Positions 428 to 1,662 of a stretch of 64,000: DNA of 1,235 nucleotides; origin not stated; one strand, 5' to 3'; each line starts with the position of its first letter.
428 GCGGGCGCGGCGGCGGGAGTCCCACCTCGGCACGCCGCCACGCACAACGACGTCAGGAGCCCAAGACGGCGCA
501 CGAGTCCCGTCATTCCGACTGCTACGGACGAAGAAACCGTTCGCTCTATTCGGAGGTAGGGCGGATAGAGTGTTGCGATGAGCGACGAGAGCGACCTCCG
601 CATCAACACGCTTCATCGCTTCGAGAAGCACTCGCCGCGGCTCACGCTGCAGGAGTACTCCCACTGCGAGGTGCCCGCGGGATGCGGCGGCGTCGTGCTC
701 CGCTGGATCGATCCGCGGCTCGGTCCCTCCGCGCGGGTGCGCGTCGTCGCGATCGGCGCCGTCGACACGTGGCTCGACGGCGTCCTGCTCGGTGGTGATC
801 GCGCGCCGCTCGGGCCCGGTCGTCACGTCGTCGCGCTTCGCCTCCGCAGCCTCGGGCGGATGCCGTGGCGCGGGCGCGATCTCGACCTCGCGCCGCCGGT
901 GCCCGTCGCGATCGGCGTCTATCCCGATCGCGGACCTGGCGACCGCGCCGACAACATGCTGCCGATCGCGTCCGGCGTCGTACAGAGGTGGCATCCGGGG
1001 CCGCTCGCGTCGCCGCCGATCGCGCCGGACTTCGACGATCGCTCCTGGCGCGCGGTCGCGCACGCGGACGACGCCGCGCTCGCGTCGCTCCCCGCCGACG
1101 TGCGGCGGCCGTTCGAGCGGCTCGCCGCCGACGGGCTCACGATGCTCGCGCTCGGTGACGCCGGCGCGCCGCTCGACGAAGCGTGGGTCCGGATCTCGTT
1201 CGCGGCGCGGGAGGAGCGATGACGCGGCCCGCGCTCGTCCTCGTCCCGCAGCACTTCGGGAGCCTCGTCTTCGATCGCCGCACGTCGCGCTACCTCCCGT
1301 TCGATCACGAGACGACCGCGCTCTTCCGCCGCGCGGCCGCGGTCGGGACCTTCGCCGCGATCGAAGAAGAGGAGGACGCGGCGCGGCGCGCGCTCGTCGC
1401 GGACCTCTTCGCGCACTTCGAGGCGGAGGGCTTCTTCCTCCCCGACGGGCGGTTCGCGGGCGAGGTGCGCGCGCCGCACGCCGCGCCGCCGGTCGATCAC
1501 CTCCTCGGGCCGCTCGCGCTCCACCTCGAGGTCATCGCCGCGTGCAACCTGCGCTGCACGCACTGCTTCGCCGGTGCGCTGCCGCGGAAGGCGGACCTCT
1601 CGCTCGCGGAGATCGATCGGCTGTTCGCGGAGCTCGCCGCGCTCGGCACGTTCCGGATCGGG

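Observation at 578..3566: Tightly coupled operon: unknown protein -> RRE-fused radical SAM/SPASM enzyme -> FGE (SUMF1/EgtB/PvdO)-domain enzyme; candidate novel protein/peptide modification system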

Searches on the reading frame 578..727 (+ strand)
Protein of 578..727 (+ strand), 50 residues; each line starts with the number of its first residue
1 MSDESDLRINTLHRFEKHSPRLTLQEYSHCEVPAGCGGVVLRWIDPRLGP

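Call 56: search_protein_representatives(alignment_id=A5)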
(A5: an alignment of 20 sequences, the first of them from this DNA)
Query: 20 sequences, 50 profile positions. Proteins with E-value up to 0.001 (for the whole library): 362; up to 1e-10: 317; up to 1e-30: 0. The best 150 are listed.
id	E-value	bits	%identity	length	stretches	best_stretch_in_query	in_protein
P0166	2.2e-29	116.7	-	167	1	1-49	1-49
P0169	2.4e-29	116.6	-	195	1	1-49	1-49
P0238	1.2e-28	114.3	-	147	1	1-49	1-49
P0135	2.1e-28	113.6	-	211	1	3-49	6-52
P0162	2.6e-28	113.3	-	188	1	1-47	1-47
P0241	2.7e-28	113.2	-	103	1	2-49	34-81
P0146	3.0e-28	113.1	-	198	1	2-49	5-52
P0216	3.0e-28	113.1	-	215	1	2-49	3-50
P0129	3.2e-28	113.0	-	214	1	1-50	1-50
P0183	4.6e-28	112.5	-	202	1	2-49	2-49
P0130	4.8e-28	112.4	-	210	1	2-49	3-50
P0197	4.9e-28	112.4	-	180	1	2-49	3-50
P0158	6.0e-28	112.1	-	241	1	2-50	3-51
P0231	7.6e-28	111.8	-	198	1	2-49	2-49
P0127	1.2e-27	111.1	-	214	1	1-49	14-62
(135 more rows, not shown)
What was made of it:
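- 578..1222 (+): g1: 214-aa cytoplasmic protein and candidate substrate. It has a leader-like segment (aa 5-22), a Cys hairpin (aa 23-44) with invariant C30-E-V-P-A-G-C36-G-G, and a beta-sandwich (aa ~45-214). The N-terminal module is found in 362 clusters at 50% identity; in nearly all of the 150 listed it starts within a few residues of the N-terminus of a ~190-235 aa protein (call 56).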

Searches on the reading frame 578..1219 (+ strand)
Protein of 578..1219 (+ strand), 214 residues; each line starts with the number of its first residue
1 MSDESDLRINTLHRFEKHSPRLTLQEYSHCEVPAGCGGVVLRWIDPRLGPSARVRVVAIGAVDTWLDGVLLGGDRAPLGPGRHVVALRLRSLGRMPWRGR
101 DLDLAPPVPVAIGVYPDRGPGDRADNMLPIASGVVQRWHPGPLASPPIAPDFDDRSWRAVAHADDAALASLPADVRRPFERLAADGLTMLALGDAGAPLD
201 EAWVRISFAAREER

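Call 6: search_protein_families(library=pfam, proteins=[window:578-1219:+], max_evalue=1)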
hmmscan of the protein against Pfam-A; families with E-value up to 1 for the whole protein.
window:578-1219:+ (214 aa): 0 families
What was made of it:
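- On EgtB/OvoA/SenA sulfoxide synthases: The 78-aa N-terminal extension has no Pfam match (call 6).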

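Call 7: search_protein_families(library=ncbifam, proteins=[window:578-1219:+], max_evalue=1)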
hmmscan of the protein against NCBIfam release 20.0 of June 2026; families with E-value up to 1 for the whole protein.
window:578-1219:+ (214 aa): 0 families

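Call 12: find_homologous_proteins(query=window:578-1219:+, max_evalue=0.001)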
Query window:578-1219:+ (214 aa): 272 proteins with E <= 0.001 among 4340 candidates; the best 120 are listed.
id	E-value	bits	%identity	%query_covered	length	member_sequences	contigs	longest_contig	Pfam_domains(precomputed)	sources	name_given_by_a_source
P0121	2.6e-138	477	100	100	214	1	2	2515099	-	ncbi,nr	ncbi:MAG: hypothetical protein KIT84_19875 [Labilithrix sp.]|nr:hypothetical protein [Labilithrix sp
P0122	2.8e-83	297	64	98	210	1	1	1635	-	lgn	-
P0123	2.5e-60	222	55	97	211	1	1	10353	-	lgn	-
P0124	2.6e-59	219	53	97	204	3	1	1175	-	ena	-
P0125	5.8e-58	214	51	97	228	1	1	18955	-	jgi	jgi:hypothetical protein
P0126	4.0e-57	212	51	98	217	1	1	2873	-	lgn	-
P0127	9.1e-54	201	51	98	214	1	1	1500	-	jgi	jgi:hypothetical protein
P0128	1.0e-42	165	43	99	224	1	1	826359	-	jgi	jgi:hypothetical protein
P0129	2.5e-42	163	46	99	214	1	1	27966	-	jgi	jgi:hypothetical protein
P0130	4.6e-40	156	48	97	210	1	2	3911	-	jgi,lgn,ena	-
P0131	1.3e-39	154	46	99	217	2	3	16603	-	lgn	-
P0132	1.4e-39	154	42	97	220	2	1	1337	-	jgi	-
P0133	2.0e-39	154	43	100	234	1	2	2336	-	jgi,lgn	-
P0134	4.8e-38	149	44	100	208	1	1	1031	-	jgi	jgi:hypothetical protein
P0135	1.3e-36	145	41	97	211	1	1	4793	-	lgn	-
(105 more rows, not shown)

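Call 13: search_protein_families(library=padloc, proteins=[window:578-1219:+], max_evalue=0.1)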
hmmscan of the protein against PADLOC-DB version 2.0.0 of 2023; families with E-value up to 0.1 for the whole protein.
window:578-1219:+ (214 aa): 0 families
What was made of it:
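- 578..1222 (+): No Pfam, NCBIfam or PADLOC family (calls 6, 7, 13).
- On Known anti-phage defence systems (PADLOC v2): g1 and g3 match nothing. g2 gives only weak viperin-core hits (call 13).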

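Call 25: predict_structure(alignment_id=A1)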
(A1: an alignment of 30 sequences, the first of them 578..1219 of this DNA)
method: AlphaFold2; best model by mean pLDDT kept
length: 214 residues; sequences in the alignment: 30
mean_pLDDT: 87.3   pTM: 0.81
mean pLDDT of the five models: 87.3, 86.1, 86.0, 85.8, 85.6
residues with pLDDT >= 90: 157; 70-90: 16; 50-70: 22; < 50: 19
segments of 3 or more residues with pLDDT < 50: 1-3, 7-19
pLDDT, mean of each block of 10 residues (from residue 1): 48 48 59 55 82 97 98 95 98 97 97 93 93 98 96 98 97 98 97 96 98 78
secondary structure, 60 per line:
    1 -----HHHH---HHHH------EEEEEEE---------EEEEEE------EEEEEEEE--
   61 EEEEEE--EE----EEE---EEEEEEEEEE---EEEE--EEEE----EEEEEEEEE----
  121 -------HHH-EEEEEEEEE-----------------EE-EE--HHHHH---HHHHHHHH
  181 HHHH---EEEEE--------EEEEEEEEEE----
elements in order: H6-9 H13-16 E23-29 E39-44 E51-58 E61-66 E75-77 E81-90 E94-97 E100-103 E108-116 E132-140 H165-169 H173-184 E188-192 E201-210
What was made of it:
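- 578..1222 (+): AlphaFold: pLDDT is 48-59 for aa 1-40 and above 90 for the sandwich (call 25).
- The g1 N-terminus is predicted with low confidence on its own (call 25).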

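Call 63: fold_search(model_id=the predicted structure, library=pdb)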
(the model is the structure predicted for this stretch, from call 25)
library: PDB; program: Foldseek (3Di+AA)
matches with E <= 10: 312; with E <= 0.001: 0
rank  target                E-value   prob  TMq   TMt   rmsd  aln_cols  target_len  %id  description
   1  7m1b                  3.0e-02  0.18  0.20  0.17  20.1       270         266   10  SusE-like protein BT2857 (released 2021-04-21)
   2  5ab0_A                1.7e-01  0.28  0.21  0.06  11.1       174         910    9  Crystal structure of aminopeptidase ERAP2 with ligand (released 2015-09-30)
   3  5a9b                  1.9e-01  0.12  0.20  0.20  12.7       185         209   10  Crystal structure of Bombyx mori CPV1 polyhedra base domain deleted mutant (released 2015-09-02)
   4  5ab0_C                4.1e-01  0.14  0.21  0.06  16.2       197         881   10  Crystal structure of aminopeptidase ERAP2 with ligand (released 2015-09-30)
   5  5cu5_A                4.9e-01  0.18  0.22  0.07  11.8       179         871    9  Crystal structure of ERAP2 without catalytic Zn(II) atom (released 2015-09-23)
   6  5k1v_A                5.1e-01  0.16  0.19  0.05  11.6       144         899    9  Crystal structure of Endoplasmic Reticulum aminopeptidase 2 (ERAP2) in complex with a diaminobenzoic acid derivative l (released 2017-03-29)
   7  7p7p_A                6.0e-01  0.14  0.22  0.06  12.3       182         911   10  Crystal structure of ERAP2 aminopeptidase in complex with phosphinic pseudotripeptide((1R)-1-Amino-3-phenylpropyl){(2S (released 2022-01-26)
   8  5k1v_B                6.0e-01  0.13  0.22  0.07  16.1       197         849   10  Crystal structure of Endoplasmic Reticulum aminopeptidase 2 (ERAP2) in complex with a diaminobenzoic acid derivative l (released 2017-03-29)
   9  8x8v                  6.4e-01  0.10  0.20  0.22  13.4       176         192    8  Crystal structure of Cypovirus Polyhedra mutant fused with c-Myc fragment (released 2024-06-05)
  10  9qgl_7A               6.4e-01  0.04  0.17  0.16  19.7       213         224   11  Cryo-EM structure of the PlPVC1 baseplate, 6-fold symmetrized (C6), in extended state (released 2025-10-29)
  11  6j0n_b                6.4e-01  0.04  0.17  0.16  19.0       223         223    9  Cryo-EM Structure of an Extracellular Contractile Injection System, baseplate in extended state, refined in C6 symmetr (released 2019-04-10)
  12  6ea4_B                6.7e-01  0.14  0.21  0.07  11.2       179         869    9  ERAP2 bound to Aryl Sulfonamide Uncompetitive Inhibitor (released 2019-12-18)
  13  7sh0_A                7.1e-01  0.15  0.22  0.06  10.8       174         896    9  CRYSTAL STRUCTURE OF ENDOPLASMIC RETICULUM AMINOPEPTIDASE 2 (ERAP2) COMPLEX WITH A HIGHLY SELECTIVE AND POTENT SMALL M (released 2022-07-20)
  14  7nup_D                7.1e-01  0.14  0.21  0.07  10.6       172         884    8  Endoplasmic reticulum aminopeptidase 2 complexed with a mixed hydroxamic and sulfonyl ligand (released 2022-06-22)
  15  7nup_A                7.9e-01  0.15  0.22  0.06  10.7       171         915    8  Endoplasmic reticulum aminopeptidase 2 complexed with a mixed hydroxamic and sulfonyl ligand (released 2022-06-22)
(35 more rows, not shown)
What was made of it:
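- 578..1222 (+): Foldseek finds nothing significant (call 63).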

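Call 71: find_related_loci(query=A1, collection=viral_contigs, flank=6000)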
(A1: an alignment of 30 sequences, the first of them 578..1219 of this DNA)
Query A1 (214 aa) in viral_contigs; peptide patterns used: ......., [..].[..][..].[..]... (x = any residue, [..] = any of these).
23 stretches matched a pattern, but none encodes a relative of the query by tblastn (E <= 1e-3).

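Call 72: search_dna_similar(query=window:578-1219:+, collection=plasmids, mode=protein, max_rows=10)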
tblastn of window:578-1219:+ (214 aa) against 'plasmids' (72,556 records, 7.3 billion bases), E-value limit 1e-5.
No match.
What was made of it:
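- The trio is absent from IMG/VR viral contigs and PLSDB plasmids (calls 71, 72).
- Tried and rejected: No hit in IMG/VR or PLSDB (calls 71, 72).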

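Call 95: find_related_loci(query=A1, collection=metagenome_contigs, flank=8000)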
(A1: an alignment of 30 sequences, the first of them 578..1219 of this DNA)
Query A1 (214 aa) in metagenome_contigs; peptide patterns used: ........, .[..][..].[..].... (x = any residue, [..] = any of these).
335 stretches matched a pattern; 130 encode a relative of the query (tblastn E <= 1e-3); the best 80 are kept; 80 distinct loci.
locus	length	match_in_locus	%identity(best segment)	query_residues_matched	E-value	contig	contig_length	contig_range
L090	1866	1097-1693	48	3-209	1e-44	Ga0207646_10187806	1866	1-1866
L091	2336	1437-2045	43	2-214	2e-43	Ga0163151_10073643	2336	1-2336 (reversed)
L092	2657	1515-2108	42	2-209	4e-43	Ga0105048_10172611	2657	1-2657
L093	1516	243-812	41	4-212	5e-35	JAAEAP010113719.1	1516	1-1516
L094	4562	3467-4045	38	1-212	4e-34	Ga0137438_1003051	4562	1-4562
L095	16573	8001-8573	42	1-210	3e-33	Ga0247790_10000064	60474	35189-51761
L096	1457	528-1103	44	9-212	8e-33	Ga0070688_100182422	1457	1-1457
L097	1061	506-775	64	3-92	8e-33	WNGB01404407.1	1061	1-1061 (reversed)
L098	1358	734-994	62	1-90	1e-30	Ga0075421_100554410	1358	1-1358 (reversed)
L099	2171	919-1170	66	1-87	4e-30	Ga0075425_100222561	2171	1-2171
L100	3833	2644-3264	39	1-212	1e-29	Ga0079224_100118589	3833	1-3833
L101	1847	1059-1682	36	1-212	9e-29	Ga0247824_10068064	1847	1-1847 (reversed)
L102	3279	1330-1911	36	2-213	1e-28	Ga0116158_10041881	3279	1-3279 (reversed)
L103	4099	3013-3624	39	3-208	4e-28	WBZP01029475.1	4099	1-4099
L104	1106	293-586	53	1-97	1e-28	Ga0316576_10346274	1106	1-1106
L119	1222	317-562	51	6-87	4e-22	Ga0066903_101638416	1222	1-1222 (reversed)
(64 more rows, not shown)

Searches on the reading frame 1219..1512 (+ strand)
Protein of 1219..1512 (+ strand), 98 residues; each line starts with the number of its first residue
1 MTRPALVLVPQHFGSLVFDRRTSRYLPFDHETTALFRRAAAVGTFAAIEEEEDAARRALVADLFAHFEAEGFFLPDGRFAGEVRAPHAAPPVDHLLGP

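Call 34: search_solved_structures(query=A3, max_evalue=10, show_alignments=4)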
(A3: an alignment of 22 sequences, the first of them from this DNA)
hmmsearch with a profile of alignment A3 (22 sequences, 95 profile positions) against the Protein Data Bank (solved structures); distinct sequences matched with E-value up to 10: 12.
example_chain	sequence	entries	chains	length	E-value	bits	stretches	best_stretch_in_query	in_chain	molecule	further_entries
2oot_A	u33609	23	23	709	0.35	14.8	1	8-73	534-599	Glutamate carboxypeptidase 2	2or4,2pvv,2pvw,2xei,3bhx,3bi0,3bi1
2c6c_A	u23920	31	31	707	0.35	14.8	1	8-73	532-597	GLUTAMATE CARBOXYPEPTIDASE II | GLUTAMATE CARBOXYPEPTIDASE 2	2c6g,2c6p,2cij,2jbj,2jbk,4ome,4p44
3bxm_A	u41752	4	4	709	0.36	14.8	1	8-73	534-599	Glutamate carboxypeptidase 2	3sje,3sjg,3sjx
5of0_A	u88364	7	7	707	0.36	14.7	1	8-73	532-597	Glutamate carboxypeptidase 2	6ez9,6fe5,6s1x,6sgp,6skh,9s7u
3rbu_A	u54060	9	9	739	0.37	14.7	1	8-73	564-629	Glutamate carboxypeptidase 2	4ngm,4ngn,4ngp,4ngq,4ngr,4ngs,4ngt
5ely_A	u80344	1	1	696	0.37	14.7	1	8-73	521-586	Glutamate carboxypeptidase 2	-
5f09_A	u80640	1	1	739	0.37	14.7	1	8-73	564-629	Glutamate carboxypeptidase 2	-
1z8l_A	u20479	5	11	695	0.38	14.7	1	8-73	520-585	Glutamate carboxypeptidase II | Glutamate carboxypeptidase 2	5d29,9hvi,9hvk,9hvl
9hlw_A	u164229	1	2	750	0.38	14.7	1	8-73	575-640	Glutamate carboxypeptidase 2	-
4mcs_A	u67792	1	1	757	0.38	14.7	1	8-73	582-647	Glutamate carboxypeptidase 2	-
4mcp_A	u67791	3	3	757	0.39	14.6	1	8-73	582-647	Glutamate carboxypeptidase 2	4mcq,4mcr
2xef_A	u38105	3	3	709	0.55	14.2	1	8-73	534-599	GLUTAMATE CARBOXYPEPTIDASE 2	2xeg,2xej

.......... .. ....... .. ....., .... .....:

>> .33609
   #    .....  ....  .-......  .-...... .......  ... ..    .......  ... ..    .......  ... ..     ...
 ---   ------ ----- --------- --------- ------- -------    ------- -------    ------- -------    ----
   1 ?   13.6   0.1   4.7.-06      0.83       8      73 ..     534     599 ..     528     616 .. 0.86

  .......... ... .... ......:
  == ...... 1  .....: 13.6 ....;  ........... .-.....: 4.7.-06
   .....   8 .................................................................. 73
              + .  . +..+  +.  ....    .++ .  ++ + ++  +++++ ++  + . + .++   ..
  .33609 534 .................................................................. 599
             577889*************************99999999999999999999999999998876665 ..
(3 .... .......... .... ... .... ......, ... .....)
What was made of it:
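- On RiPP recognition element (PqqD-like RRE): A PDB profile search returned only chance hits (call 34).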

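Call 35: search_protein_families(library=pfam, alignment_id=A3, max_evalue=10)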
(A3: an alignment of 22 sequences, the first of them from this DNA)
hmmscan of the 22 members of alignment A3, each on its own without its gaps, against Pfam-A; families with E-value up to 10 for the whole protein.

A. member 1, seq(98 aa): 0 families

B. families by the number of members that match (of 22 scanned): 2 families
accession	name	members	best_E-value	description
PF17946.7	RecC_C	1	0.079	RecC C-terminal domain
PF03448.22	MgtE_N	1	0.2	MgtE intracellular N domain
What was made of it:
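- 1219..1512 (+): RRE-fold domain of g2 (aa 1-98). No sequence-profile hit (calls 34, 35).
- On RiPP recognition element (PqqD-like RRE): No hit at E <= 10 for 22 N-terminal domains (call 35).
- The RRE is undetectable by sequence profiles (calls 34, 35).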

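Call 43: predict_structure(alignment_id=A3)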
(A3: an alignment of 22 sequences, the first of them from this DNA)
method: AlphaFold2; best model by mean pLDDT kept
length: 98 residues; sequences in the alignment: 22
mean_pLDDT: 91.2   pTM: 0.79
mean pLDDT of the five models: 91.2, 90.9, 88.3, 87.9, 85.9
residues with pLDDT >= 90: 77; 70-90: 9; 50-70: 11; < 50: 1
segments of 3 or more residues with pLDDT < 50: none
pLDDT, mean of each block of 10 residues (from residue 1): 88 93 96 97 98 98 98 97 80 59
secondary structure, 60 per line:
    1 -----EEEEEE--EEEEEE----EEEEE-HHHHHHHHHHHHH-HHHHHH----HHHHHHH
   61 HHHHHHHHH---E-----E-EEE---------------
elements in order: E6-11 E14-19 E24-28 H30-42 H44-49 H54-69 E81-83
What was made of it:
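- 1219..1512 (+): AlphaFold pLDDT 91, with strands at 6-11, 14-19 and 24-28 and helices at 30-42, 44-49 and 54-69 (call 43).
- On RiPP recognition element (PqqD-like RRE): AlphaFold pLDDT 91, strands 6-11, 14-19 and 24-28, helices 30-42, 44-49 and 54-69 (call 43).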
